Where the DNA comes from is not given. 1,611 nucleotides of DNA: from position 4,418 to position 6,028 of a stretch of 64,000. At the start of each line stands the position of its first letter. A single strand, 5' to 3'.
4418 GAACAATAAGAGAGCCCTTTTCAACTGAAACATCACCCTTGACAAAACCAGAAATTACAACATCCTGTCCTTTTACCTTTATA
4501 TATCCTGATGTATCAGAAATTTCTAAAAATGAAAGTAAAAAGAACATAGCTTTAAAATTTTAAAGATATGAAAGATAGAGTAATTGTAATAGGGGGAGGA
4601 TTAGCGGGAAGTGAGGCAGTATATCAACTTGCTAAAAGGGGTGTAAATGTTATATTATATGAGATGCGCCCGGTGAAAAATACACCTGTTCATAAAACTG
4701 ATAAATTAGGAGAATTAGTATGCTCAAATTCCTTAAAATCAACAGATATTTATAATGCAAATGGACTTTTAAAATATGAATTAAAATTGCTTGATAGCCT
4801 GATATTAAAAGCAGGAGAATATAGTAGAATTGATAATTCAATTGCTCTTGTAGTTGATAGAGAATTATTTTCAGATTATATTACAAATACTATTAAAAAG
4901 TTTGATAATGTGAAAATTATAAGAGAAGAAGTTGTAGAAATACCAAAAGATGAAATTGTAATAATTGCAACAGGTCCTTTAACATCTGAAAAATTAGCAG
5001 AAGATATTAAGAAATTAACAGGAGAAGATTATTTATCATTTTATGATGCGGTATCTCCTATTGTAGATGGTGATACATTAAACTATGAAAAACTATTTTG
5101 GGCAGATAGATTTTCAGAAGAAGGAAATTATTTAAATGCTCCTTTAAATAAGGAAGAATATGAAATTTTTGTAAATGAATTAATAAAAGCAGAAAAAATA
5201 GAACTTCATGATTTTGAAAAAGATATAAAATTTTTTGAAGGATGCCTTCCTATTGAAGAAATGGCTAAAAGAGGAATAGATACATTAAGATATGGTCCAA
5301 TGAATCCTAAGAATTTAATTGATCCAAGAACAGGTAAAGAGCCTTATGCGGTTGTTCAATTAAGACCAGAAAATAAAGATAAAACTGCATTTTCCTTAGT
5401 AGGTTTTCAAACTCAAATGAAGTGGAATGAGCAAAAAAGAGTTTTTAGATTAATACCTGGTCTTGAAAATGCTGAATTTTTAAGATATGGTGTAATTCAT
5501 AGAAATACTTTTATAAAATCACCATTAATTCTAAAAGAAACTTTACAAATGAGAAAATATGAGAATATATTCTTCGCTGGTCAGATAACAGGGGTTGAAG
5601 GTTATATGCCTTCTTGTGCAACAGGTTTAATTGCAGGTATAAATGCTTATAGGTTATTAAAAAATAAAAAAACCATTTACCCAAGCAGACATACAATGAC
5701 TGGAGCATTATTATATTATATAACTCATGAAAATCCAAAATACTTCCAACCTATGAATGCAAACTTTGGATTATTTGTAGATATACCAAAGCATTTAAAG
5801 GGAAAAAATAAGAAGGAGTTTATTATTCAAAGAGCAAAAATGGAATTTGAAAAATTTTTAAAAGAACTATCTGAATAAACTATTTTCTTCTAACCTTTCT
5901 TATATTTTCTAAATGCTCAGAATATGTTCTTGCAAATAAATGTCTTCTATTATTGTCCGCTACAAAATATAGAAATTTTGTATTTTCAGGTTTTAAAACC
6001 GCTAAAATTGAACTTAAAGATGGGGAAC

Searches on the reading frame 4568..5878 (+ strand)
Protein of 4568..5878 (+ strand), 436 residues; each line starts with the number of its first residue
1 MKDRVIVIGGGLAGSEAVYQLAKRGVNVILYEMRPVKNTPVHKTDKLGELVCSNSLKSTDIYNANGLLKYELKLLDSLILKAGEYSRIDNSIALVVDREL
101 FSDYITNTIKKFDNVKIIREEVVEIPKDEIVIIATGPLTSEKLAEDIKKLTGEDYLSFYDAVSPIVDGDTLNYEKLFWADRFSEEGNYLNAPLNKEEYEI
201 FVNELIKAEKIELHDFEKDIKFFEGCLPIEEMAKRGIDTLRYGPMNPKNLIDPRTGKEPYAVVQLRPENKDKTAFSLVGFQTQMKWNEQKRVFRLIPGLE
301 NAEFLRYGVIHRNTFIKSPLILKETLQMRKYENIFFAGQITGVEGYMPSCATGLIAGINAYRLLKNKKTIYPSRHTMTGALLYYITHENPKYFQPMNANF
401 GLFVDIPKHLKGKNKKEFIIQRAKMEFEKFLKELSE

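Call 8: find_related_loci(query=window:4568-5878:+, collection=genome_contigs, flank=10000)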
Query window:4568-5878:+ (436 aa) in genome_contigs; peptide patterns used: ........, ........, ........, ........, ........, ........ (x = any residue, [..] = any of these).
240 stretches matched a pattern; 199 encode a relative of the query (tblastn E <= 1e-3); the best 80 are kept; 80 distinct loci.
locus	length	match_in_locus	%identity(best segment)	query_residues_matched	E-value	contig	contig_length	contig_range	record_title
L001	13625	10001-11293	89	1-431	0e+0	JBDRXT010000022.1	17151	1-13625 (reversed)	MAG: candidate division WOR-3 bacterium isolate BF2_201808_bins_44 BF2_201808_bins_44_scaffold_22, whole genome shotgun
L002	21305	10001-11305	54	1-435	3e-153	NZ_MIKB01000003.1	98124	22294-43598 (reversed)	Enterococcus quebecensis strain LMG 26306 11, whole genome shotgun sequence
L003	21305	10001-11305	53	1-435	3e-152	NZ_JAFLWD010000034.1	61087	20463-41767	Candidatus Enterococcus ikei strain DIV0869a scaffold1.34, whole genome shotgun sequence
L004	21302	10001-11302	53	1-434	2e-152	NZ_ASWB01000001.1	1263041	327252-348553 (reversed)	Enterococcus moraviensis ATCC BAA-383 acOtp-supercont2.1, whole genome shotgun sequence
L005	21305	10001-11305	54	1-435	2e-152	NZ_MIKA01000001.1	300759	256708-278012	Enterococcus plantarum strain LMG 26214 1, whole genome shotgun sequence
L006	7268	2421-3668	55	1-416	5e-152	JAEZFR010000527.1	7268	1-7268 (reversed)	MAG: Bacillota bacterium isolate OH_CBrB_58 k127_1301194, whole genome shotgun sequence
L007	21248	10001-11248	54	1-416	1e-151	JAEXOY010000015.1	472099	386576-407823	MAG: Bacillota bacterium isolate OH_HBrB_169 k127_1930593, whole genome shotgun sequence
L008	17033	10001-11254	55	5-423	2e-151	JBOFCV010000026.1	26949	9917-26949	MAG: Turicibacter sp. isolate WFFMC_MAG_167 k139_9387022_flag=0_multi=4.9970_len=26949, whole genome shotgun sequence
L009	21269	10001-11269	54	1-423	2e-151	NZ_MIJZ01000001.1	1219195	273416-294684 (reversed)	Enterococcus ureasiticus strain DSM 23328 1, whole genome shotgun sequence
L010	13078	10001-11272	53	3-427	8e-151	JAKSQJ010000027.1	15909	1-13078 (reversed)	MAG: Clostridia bacterium isolate Horse_feces226 MAG226_27, whole genome shotgun sequence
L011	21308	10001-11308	53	1-436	3e-150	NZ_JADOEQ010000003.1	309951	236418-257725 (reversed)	Enterococcus sp. BWR-S5 contig3, whole genome shotgun sequence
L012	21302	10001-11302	53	1-434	3e-150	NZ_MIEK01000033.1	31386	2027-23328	Enterococcus rivorum strain LMG 25899 39, whole genome shotgun sequence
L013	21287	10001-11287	53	5-433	1e-149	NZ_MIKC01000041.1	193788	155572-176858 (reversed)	Enterococcus ureilyticus strain LMG 26676 8, whole genome shotgun sequence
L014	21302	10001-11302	53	1-434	5e-149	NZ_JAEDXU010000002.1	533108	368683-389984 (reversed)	Enterococcus larvae strain BWM-S5 contig2, whole genome shotgun sequence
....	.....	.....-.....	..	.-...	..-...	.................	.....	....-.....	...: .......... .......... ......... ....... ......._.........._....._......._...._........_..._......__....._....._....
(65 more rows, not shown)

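Call 11: find_encoding_contigs(protein=window:4568-5878:+, flank=2000, max_places=4)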
Protein window:4568-5878:+ (436 aa): 6 contigs read that carry it; 4 places shown.
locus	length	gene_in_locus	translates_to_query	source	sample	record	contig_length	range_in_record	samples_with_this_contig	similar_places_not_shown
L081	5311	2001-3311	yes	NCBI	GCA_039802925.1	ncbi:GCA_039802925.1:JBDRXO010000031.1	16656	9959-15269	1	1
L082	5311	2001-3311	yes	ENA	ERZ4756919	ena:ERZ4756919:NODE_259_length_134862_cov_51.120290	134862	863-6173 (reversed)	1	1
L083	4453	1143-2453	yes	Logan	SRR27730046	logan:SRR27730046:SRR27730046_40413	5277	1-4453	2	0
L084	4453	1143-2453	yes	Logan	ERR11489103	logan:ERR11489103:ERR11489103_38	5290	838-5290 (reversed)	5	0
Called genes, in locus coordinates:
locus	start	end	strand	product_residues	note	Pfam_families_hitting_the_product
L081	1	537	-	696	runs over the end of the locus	PF25145:NfeD1b_N (faint), PF01343:Peptidase_S49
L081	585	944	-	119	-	-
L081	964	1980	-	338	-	-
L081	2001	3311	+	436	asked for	PF01134:GIDA, PF01266:DAO (weak), PF07992:Pyr_redox_2 (weak)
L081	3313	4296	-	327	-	PF02618:YceG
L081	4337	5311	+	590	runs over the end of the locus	PF01558:POR, PF01855:POR_N, PF02780:Transketolase_C, PF17147:PFOR_II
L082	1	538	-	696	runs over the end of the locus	PF25145:NfeD1b_N (faint), PF01343:Peptidase_S49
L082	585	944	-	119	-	-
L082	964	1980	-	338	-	-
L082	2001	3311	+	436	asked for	PF01134:GIDA, PF01266:DAO (weak), PF07992:Pyr_redox_2 (weak)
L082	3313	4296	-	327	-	PF02618:YceG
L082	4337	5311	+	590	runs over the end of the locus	PF01558:POR, PF01855:POR_N, PF02780:Transketolase_C, PF17147:PFOR_II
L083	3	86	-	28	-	?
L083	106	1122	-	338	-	-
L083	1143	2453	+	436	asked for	PF01134:GIDA, PF01266:DAO (weak), PF07992:Pyr_redox_2 (weak)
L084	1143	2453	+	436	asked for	PF01134:GIDA, PF01266:DAO (weak), PF07992:Pyr_redox_2 (weak)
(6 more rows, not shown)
